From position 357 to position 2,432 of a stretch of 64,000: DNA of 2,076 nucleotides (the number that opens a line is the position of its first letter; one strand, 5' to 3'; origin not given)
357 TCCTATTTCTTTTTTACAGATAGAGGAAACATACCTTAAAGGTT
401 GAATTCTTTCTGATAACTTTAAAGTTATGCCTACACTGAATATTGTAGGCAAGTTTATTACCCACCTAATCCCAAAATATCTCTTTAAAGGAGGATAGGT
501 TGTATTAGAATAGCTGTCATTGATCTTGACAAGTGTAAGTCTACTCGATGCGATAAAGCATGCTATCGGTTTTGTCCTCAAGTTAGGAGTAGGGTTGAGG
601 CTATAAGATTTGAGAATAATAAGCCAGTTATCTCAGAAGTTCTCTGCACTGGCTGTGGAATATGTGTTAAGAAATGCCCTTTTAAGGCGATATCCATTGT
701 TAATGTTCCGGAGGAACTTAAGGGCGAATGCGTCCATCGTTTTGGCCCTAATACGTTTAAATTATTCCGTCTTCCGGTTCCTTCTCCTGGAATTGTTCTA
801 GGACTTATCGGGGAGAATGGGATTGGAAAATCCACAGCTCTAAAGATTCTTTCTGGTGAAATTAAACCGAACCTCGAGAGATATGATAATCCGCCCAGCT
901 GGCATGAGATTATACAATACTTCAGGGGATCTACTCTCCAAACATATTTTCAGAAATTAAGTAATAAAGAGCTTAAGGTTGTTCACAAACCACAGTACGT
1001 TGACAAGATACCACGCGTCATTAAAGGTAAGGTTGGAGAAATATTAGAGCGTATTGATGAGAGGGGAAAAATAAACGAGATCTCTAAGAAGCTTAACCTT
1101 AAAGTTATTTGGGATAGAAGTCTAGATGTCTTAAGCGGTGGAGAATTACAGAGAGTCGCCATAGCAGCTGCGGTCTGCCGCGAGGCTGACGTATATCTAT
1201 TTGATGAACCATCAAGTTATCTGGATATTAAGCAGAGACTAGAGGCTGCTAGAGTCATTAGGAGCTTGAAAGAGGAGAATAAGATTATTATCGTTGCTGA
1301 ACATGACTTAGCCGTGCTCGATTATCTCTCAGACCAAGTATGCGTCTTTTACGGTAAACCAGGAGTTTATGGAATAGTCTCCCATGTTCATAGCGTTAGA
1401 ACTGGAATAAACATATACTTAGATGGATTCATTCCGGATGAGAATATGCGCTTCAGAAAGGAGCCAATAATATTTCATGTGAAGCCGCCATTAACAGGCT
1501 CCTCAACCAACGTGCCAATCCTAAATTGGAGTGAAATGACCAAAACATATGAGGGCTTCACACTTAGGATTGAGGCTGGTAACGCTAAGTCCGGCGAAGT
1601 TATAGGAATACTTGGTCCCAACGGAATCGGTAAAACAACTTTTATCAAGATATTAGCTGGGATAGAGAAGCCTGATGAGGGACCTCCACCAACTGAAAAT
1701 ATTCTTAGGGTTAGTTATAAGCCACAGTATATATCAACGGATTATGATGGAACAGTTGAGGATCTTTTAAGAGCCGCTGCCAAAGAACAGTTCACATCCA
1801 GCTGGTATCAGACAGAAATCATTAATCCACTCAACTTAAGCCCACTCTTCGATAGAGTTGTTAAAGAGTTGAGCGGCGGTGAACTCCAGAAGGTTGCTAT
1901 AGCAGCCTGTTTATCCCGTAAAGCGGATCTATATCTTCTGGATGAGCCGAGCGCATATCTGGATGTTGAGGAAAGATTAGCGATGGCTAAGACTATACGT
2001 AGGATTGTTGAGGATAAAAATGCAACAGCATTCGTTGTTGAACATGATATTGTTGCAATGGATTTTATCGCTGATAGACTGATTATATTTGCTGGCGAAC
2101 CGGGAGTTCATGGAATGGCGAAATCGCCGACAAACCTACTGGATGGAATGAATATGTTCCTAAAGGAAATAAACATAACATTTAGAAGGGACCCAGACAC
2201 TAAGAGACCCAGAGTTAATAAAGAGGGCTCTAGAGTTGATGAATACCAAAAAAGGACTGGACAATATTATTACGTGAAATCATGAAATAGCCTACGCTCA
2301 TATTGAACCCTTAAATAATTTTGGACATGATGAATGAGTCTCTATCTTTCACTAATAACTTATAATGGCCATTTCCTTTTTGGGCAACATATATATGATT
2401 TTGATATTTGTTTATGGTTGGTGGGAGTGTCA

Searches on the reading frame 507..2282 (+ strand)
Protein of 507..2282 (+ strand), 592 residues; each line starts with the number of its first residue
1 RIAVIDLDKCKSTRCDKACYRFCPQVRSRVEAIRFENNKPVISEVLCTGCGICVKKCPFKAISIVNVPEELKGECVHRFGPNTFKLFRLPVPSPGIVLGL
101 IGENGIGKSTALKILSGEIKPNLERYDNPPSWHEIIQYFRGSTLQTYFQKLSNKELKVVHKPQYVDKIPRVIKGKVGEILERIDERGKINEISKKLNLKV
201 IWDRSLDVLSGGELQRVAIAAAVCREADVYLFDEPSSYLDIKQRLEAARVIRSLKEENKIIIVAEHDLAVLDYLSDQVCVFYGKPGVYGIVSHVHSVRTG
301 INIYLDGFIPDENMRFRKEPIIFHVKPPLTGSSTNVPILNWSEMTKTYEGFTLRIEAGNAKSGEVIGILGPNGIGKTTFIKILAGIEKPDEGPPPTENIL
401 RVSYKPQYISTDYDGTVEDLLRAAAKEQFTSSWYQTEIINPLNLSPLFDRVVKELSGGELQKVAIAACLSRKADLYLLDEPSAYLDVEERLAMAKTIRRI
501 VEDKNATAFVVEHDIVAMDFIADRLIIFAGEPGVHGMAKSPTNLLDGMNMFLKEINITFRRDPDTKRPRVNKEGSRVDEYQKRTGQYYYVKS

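Call 61: search_solved_structures(query=window:507-2282:+, show_alignments=1, max_evalue=1e-50)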
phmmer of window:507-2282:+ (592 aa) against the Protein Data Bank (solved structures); distinct sequences matched with E-value up to 1e-50: 14.
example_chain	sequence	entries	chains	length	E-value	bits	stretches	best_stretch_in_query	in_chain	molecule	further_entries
3j15_B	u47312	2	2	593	1.5e-211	707.2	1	1-589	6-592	ABC transporter ATP-binding protein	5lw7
3bk7_A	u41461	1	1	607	1.7e-211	707.1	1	1-589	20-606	ABC transporter ATP-binding protein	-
5lzv_jj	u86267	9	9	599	9.6e-192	641.8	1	1-590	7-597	ABCE1 | ATP binding cassette subfamily E member 1 | ATP-binding cassette sub-family E member 1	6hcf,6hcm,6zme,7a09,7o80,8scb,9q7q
6zvj_1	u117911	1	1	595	1.1e-191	641.6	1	1-590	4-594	ATP-binding cassette sub-family E member 1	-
6zce_k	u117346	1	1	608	1.3e-191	641.4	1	1-590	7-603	Translation initiation factor RLI1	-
9h6y_k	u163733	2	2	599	1.3e-191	641.4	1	1-590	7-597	ATP binding cassette subfamily E member 1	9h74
3jag_jj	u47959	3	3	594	1.5e-191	641.2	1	1-589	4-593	ABCE1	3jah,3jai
3j16_B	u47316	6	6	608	1.5e-191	641.2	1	1-590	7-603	Rli1p | TRANSLATION INITIATION FACTOR RLI1 | RLI1 isoform 1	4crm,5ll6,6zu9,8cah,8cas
6yal_k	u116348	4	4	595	1.6e-191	641.1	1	1-590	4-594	ATP-binding cassette sub-family E member 1 (ABCE1) | ATP binding cassette subfamily E member 1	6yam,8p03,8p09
7a1g_x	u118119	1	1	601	1.8e-191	640.9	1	1-590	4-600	Translation initiation factor RLI1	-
6tmf_d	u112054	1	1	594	1.4e-188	631.4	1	1-588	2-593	ATPase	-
5yv5_A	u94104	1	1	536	2e-185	621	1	69-590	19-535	ATPase RIL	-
1yqt_A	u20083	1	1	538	3.1e-185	620.3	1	69-590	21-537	RNase l inhibitor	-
3ozx_A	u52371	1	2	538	1.1e-161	542.6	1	72-589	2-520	RNase L inhibitor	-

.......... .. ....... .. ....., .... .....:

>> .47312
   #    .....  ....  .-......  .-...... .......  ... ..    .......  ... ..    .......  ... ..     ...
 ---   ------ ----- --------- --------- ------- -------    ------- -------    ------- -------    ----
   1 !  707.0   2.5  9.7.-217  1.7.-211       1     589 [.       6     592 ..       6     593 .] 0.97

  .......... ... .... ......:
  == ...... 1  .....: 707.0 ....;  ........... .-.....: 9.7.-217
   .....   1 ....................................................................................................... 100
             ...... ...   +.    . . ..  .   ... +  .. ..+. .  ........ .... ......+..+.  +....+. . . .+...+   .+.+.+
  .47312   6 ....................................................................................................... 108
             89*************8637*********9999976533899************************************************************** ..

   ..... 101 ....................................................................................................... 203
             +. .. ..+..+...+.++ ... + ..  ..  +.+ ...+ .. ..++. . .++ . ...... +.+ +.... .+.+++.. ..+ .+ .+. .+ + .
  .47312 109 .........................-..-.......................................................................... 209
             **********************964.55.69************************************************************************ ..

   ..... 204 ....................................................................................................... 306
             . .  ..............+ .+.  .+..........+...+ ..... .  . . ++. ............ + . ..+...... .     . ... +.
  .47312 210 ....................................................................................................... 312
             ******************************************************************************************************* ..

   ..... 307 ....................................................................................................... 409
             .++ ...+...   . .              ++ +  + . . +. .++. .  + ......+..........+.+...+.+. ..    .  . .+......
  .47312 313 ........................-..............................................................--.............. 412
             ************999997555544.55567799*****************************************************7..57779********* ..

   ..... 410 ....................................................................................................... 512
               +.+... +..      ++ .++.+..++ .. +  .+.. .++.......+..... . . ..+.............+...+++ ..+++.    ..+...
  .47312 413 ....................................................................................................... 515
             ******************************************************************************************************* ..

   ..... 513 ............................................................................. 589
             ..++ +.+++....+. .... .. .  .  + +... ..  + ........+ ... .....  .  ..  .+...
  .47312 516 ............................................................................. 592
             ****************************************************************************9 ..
